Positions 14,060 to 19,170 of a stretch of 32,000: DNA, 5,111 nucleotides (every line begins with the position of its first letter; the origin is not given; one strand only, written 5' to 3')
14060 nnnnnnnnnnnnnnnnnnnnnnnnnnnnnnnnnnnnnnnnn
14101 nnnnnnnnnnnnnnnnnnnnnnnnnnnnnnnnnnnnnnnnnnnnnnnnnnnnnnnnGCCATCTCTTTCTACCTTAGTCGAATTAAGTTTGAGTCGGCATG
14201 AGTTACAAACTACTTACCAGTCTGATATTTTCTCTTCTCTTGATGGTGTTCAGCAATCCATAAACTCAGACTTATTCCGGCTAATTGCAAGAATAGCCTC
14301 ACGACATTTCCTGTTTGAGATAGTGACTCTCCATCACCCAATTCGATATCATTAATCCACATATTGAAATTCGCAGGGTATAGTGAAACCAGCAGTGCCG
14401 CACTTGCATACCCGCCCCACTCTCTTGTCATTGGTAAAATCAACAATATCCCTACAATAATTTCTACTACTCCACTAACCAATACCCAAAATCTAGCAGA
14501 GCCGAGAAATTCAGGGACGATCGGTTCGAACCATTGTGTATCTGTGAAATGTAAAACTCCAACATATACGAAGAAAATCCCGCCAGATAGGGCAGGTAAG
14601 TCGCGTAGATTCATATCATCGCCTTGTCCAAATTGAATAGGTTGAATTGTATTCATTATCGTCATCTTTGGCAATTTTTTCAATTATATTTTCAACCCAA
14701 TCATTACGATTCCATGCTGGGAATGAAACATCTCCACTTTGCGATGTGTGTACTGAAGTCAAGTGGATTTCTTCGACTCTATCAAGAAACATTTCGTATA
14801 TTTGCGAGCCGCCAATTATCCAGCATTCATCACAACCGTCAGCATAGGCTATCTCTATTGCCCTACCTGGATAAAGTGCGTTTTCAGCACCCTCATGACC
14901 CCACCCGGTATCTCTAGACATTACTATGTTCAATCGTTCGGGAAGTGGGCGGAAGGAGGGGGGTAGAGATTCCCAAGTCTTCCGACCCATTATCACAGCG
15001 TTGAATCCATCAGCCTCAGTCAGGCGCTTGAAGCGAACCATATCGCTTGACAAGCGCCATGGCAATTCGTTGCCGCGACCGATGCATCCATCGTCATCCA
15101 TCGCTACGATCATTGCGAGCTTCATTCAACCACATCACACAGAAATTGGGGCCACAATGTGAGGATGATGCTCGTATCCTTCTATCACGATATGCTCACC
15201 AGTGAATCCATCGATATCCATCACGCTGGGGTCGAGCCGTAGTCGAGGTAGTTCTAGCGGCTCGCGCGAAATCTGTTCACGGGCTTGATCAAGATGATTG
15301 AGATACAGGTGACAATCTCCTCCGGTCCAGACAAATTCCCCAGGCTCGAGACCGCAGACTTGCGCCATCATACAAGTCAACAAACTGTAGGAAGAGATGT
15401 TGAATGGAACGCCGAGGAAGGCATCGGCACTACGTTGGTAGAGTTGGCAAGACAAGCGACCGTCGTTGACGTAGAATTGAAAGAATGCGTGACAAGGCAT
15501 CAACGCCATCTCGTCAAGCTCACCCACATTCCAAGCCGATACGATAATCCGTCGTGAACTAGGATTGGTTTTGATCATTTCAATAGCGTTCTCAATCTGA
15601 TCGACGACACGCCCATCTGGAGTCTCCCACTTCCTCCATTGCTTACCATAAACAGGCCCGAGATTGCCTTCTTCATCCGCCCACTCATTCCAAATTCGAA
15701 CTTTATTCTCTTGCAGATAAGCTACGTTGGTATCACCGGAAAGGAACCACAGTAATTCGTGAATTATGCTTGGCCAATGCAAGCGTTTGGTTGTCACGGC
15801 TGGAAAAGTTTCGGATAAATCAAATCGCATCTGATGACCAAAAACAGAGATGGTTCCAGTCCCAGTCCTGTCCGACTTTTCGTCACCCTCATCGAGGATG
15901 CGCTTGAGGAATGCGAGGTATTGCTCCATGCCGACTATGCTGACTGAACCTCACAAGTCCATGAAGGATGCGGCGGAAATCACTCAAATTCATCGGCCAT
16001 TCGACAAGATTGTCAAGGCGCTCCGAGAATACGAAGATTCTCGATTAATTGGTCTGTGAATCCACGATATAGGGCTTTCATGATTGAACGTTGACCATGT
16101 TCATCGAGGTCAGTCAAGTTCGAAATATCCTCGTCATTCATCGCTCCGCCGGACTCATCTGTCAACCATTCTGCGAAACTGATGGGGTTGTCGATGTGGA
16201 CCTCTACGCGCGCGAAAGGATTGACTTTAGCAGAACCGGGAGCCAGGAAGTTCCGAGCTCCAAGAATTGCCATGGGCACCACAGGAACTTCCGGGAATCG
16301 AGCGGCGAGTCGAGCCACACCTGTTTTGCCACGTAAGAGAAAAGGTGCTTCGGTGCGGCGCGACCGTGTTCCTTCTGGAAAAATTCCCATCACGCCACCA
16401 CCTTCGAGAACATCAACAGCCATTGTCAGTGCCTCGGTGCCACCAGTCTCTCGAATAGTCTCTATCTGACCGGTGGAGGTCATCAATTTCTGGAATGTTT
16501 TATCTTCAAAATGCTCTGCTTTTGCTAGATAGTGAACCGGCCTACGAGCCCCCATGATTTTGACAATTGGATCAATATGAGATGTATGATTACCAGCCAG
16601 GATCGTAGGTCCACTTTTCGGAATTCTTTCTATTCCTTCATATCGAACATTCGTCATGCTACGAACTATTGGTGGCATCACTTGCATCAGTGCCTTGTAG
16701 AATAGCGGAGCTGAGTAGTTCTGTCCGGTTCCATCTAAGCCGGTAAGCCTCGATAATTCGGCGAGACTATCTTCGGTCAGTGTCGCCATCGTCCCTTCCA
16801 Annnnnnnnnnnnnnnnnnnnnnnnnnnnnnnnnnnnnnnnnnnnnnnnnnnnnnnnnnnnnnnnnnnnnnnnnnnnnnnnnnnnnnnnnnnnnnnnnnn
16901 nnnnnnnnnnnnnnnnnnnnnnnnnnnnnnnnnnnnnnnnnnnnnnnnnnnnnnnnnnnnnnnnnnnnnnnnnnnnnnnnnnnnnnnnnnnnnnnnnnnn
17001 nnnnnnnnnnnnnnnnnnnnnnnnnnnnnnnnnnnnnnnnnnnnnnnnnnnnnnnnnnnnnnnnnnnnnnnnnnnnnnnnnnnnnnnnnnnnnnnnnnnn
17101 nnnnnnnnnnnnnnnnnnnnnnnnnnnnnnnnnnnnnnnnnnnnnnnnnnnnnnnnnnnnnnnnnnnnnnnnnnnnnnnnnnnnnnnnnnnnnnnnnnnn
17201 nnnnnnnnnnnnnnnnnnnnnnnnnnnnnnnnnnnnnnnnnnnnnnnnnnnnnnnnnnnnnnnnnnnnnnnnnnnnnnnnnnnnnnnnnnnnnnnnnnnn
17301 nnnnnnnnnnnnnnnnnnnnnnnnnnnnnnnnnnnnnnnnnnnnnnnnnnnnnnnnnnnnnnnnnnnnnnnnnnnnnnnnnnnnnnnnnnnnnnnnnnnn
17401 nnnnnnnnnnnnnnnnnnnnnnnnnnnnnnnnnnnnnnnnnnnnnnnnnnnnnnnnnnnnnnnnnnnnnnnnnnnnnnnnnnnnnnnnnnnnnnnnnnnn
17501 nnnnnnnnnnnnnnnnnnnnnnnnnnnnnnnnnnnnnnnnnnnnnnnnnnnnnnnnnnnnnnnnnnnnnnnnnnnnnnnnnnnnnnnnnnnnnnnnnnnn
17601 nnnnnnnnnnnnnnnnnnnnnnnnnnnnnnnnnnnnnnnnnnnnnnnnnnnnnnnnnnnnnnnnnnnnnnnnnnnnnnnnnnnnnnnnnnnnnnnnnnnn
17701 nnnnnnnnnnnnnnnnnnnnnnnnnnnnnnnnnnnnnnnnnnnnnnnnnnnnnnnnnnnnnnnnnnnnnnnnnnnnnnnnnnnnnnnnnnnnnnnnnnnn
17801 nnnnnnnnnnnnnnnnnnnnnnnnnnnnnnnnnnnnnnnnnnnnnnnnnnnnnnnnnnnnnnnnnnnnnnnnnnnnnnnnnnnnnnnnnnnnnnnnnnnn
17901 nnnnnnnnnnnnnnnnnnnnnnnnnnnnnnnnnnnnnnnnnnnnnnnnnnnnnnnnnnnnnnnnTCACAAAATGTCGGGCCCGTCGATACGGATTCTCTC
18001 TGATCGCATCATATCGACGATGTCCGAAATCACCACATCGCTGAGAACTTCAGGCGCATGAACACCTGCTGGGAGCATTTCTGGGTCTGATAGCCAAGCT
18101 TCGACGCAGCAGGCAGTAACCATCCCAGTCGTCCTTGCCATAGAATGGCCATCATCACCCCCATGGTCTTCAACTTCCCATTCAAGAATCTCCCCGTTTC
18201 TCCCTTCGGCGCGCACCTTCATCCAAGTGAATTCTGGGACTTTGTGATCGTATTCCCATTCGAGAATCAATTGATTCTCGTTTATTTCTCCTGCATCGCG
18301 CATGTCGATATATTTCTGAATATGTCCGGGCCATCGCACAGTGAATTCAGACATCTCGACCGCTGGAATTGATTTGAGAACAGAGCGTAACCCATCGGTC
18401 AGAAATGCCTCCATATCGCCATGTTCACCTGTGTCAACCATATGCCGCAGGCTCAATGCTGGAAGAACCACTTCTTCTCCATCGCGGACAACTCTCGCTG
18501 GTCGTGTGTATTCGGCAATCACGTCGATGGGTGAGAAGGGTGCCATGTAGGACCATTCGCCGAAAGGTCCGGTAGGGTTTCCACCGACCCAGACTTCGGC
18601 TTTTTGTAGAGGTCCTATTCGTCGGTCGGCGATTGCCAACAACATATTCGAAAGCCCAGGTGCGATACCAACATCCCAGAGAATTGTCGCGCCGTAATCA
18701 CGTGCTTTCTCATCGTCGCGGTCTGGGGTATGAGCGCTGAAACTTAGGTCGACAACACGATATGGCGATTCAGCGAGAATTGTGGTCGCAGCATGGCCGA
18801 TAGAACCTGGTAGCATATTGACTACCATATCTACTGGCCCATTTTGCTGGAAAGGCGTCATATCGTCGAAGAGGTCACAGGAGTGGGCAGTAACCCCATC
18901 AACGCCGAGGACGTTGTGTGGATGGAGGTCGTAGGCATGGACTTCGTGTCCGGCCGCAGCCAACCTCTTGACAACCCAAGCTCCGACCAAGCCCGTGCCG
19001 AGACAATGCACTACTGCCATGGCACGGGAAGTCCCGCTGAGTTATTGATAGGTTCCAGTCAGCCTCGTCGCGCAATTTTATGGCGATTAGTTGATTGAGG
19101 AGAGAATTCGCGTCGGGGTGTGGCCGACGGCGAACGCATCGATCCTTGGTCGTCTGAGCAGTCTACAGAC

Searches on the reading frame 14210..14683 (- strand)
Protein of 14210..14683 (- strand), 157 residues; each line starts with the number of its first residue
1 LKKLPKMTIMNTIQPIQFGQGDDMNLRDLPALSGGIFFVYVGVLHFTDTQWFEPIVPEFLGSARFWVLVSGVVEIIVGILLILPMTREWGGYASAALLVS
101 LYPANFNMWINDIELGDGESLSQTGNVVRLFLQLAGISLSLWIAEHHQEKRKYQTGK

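Call 64: search_protein_families(library=pfam, proteins=[window:14210-14683:-], max_evalue=0.0001)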
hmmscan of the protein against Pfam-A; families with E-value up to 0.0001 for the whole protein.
window:14210-14683:- (157 aa): 1 family
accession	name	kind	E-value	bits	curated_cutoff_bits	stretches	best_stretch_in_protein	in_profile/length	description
PF07291.16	MauE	-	6.6e-06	26.9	27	1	35-101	13-83/128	Methylamine utilisation protein MauE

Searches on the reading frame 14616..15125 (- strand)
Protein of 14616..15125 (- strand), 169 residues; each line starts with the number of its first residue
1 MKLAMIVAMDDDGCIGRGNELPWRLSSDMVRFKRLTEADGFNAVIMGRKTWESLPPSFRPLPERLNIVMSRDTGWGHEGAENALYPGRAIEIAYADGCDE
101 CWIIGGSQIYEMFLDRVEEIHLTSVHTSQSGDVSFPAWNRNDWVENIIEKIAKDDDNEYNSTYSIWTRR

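Call 64: search_protein_families(library=pfam, proteins=[window:14616-15125:-], max_evalue=0.0001)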
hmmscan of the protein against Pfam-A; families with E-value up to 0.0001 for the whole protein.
window:14616-15125:- (169 aa): 1 family
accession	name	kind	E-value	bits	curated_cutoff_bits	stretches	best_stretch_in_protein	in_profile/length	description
PF00186.24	DHFR_1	-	4.7e-44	150.3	25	1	3-168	2-159/159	Dihydrofolate reductase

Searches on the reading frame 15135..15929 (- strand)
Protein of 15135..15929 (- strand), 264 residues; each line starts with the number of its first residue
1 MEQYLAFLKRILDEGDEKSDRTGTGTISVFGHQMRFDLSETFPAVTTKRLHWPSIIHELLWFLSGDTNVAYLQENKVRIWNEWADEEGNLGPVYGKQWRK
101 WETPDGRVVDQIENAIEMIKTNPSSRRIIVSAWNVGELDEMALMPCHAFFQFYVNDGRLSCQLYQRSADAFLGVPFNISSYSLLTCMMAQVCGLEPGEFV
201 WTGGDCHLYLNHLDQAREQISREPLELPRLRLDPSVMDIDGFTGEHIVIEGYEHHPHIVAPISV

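Call 64: search_protein_families(library=pfam, proteins=[window:15135-15929:-], max_evalue=0.0001)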
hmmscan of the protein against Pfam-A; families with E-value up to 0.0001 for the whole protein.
window:15135-15929:- (264 aa): 1 family
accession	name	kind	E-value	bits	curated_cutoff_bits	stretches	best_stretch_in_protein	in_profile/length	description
PF00303.24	Thymidylat_synt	-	9.1e-123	409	24.3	1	2-264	1-266/266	Thymidylate synthase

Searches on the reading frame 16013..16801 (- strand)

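Call 64: search_protein_families(library=pfam, proteins=[window:16013-16801:-], max_evalue=0.0001)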
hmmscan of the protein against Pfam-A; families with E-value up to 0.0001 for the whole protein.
window:16013-16801:- (262 aa): 1 family
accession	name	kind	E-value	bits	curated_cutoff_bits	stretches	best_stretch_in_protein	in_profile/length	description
PF01553.26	Acyltransferase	-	1.1e-24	87.1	23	1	52-179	2-131/132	Acyltransferase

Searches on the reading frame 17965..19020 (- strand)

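Call 65: search_protein_families(library=pfam, proteins=[window:17965-19020:-], max_evalue=0.0001)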
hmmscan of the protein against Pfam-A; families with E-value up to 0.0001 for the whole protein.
window:17965-19020:- (351 aa): 1 family
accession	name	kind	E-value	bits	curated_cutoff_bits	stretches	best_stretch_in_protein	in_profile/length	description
PF16653.10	Sacchrp_dh_C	-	4.2e-15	57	31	1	118-341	1-263/265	Saccharopine dehydrogenase C-terminal domain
